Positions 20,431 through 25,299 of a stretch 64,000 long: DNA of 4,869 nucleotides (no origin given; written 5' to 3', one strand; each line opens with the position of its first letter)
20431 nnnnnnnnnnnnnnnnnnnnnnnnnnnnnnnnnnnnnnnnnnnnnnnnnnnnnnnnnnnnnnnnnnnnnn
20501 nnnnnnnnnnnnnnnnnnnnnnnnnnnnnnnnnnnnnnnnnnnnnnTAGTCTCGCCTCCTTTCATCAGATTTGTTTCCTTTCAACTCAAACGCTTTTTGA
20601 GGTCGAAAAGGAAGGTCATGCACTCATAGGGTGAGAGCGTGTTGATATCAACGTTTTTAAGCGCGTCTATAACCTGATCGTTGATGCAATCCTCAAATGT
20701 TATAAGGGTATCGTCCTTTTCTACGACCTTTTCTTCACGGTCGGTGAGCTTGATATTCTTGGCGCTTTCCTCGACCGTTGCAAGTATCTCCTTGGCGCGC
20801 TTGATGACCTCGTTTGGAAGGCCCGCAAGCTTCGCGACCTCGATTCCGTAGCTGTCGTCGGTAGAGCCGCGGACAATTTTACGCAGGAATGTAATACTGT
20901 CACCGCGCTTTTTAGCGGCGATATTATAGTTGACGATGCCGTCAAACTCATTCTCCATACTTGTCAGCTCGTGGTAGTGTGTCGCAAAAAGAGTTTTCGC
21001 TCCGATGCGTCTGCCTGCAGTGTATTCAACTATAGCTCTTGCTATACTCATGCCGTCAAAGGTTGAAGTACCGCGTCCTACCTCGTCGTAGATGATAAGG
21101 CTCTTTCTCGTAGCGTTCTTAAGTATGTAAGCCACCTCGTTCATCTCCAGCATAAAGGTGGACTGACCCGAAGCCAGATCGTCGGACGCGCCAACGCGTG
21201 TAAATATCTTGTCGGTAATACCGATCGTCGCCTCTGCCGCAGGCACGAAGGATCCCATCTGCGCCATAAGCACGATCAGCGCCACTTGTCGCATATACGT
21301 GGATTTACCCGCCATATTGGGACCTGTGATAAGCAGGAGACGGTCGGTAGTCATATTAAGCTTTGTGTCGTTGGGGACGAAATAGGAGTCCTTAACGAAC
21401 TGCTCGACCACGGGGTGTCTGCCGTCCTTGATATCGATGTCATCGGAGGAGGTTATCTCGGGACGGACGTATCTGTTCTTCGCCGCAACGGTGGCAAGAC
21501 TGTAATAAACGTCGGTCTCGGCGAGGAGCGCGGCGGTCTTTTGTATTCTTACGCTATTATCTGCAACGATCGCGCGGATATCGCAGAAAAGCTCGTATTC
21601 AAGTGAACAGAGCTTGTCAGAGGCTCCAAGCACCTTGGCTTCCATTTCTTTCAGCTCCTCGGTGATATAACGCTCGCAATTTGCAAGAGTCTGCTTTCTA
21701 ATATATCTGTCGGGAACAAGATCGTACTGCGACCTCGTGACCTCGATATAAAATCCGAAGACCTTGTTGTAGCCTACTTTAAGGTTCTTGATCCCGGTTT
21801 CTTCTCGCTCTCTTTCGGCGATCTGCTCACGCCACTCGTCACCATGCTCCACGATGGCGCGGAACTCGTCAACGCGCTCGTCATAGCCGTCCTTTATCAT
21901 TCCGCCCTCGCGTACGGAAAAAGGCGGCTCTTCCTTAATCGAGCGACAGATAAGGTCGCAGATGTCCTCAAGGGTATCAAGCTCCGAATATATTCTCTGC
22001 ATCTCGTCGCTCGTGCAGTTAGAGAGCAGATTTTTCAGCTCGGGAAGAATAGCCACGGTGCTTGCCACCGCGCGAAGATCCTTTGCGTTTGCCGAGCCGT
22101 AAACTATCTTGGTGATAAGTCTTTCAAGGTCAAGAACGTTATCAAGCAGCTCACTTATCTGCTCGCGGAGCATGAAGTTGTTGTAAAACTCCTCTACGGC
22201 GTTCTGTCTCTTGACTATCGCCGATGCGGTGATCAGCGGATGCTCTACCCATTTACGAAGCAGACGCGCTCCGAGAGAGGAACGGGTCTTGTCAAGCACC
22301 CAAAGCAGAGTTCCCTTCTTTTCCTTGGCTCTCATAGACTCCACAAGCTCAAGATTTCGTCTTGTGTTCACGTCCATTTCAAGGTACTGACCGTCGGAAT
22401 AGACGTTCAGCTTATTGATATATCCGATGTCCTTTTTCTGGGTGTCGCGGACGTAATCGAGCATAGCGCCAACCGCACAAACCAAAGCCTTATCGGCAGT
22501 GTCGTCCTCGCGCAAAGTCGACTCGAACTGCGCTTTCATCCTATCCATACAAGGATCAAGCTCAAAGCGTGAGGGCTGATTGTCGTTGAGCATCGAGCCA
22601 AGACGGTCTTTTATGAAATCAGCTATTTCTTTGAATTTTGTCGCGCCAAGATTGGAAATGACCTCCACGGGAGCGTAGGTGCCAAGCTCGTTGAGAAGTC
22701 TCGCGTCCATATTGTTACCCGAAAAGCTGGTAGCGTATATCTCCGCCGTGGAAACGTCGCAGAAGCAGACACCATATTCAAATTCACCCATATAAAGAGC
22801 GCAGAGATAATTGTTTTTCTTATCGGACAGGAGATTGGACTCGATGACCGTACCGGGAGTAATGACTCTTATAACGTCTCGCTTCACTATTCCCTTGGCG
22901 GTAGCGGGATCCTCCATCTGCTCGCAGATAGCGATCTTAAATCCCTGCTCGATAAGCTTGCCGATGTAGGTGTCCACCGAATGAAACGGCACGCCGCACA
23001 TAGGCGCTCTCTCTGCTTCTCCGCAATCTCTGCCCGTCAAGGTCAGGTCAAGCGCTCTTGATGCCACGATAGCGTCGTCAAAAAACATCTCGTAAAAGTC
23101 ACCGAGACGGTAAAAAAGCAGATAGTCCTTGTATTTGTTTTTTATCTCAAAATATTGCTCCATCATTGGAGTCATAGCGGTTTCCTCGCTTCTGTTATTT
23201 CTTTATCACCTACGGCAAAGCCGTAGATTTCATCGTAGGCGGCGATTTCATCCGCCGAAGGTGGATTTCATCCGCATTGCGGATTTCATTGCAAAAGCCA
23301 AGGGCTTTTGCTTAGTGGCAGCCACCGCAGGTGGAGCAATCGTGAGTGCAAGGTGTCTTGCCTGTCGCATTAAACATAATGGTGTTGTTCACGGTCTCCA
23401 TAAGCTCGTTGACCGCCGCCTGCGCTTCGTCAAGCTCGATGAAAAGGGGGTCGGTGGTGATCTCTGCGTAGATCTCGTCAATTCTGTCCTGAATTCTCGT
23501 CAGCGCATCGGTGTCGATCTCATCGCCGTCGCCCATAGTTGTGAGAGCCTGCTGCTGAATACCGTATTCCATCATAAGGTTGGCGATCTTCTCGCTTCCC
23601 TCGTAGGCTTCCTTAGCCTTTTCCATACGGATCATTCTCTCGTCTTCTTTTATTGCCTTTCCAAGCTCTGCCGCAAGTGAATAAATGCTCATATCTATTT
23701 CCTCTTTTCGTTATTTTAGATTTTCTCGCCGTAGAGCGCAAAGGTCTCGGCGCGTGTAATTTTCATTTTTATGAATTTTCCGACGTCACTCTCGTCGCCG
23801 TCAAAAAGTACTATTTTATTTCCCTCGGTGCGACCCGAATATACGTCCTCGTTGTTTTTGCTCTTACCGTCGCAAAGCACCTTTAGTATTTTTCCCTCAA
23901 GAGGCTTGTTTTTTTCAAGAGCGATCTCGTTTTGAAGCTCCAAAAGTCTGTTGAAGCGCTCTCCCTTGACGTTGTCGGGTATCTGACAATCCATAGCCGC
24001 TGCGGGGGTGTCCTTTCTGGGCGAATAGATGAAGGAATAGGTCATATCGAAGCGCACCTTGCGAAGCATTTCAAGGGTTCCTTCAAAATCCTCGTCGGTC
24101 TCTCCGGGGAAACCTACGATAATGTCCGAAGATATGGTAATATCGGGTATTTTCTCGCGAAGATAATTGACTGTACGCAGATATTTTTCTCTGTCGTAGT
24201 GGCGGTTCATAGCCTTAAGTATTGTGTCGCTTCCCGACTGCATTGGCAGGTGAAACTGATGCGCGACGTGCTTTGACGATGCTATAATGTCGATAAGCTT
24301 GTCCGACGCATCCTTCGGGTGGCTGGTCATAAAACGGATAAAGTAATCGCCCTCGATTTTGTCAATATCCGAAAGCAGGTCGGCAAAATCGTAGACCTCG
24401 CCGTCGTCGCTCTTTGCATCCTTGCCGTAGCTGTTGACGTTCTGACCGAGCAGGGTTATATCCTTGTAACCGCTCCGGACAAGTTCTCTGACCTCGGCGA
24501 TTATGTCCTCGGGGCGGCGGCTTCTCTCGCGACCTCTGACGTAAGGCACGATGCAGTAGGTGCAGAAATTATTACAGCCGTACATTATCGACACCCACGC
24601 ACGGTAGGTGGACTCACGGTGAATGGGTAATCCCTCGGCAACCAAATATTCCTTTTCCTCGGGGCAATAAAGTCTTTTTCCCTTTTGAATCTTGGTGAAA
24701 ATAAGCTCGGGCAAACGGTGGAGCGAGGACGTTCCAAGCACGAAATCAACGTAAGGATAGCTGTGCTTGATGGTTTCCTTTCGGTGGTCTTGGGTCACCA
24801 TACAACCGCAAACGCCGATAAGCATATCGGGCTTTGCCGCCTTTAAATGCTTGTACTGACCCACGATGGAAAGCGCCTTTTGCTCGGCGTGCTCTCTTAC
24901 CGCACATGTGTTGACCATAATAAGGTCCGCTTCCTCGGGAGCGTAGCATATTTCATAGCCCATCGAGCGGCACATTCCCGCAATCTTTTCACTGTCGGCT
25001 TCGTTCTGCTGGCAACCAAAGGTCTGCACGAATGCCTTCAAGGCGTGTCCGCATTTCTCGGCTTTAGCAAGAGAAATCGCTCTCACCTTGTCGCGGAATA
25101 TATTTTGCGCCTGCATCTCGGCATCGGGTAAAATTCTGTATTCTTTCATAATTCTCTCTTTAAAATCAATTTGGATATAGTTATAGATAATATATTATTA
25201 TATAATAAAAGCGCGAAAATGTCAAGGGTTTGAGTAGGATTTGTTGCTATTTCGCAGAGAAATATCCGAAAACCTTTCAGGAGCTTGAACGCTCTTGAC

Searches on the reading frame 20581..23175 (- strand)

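Call 89: search_protein_families(library=pfam, proteins=[window:20581-23175:-], max_evalue=0.00001)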
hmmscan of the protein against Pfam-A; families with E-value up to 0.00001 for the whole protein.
window:20581-23175:- (864 aa): 5 families
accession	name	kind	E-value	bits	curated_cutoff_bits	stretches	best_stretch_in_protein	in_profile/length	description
PF00488.27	MutS_V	-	1.3e-83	280.1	30.2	1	615-801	2-187/188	MutS domain V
PF05192.23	MutS_III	-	2e-53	182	34.1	1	270-561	1-194/194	MutS domain III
PF01624.25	MutS_I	-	3.2e-45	153.4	20.6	1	2-113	1-112/113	MutS domain I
PF05190.23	MutS_IV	-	2.2e-30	105.2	22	1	430-520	1-91/92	MutS family domain IV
PF05188.22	MutS_II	-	1.5e-14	55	25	1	122-253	1-132/133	MutS domain II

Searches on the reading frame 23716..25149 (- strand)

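Call 89: search_protein_families(library=pfam, proteins=[window:23716-25149:-], max_evalue=0.00001)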
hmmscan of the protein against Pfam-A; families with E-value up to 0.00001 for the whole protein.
window:23716-25149:- (477 aa): 3 families
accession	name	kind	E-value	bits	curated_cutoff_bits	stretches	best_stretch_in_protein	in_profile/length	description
PF04055.27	Radical_SAM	-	9.5e-33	114.2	29.5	1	186-362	1-166/166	Radical SAM superfamily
PF00919.26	UPF0004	-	2.6e-28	98.3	27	1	38-139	1-98/98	Uncharacterized protein family UPF0004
PF01938.26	TRAM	-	3e-08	33.8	21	1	418-476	4-60/61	TRAM domain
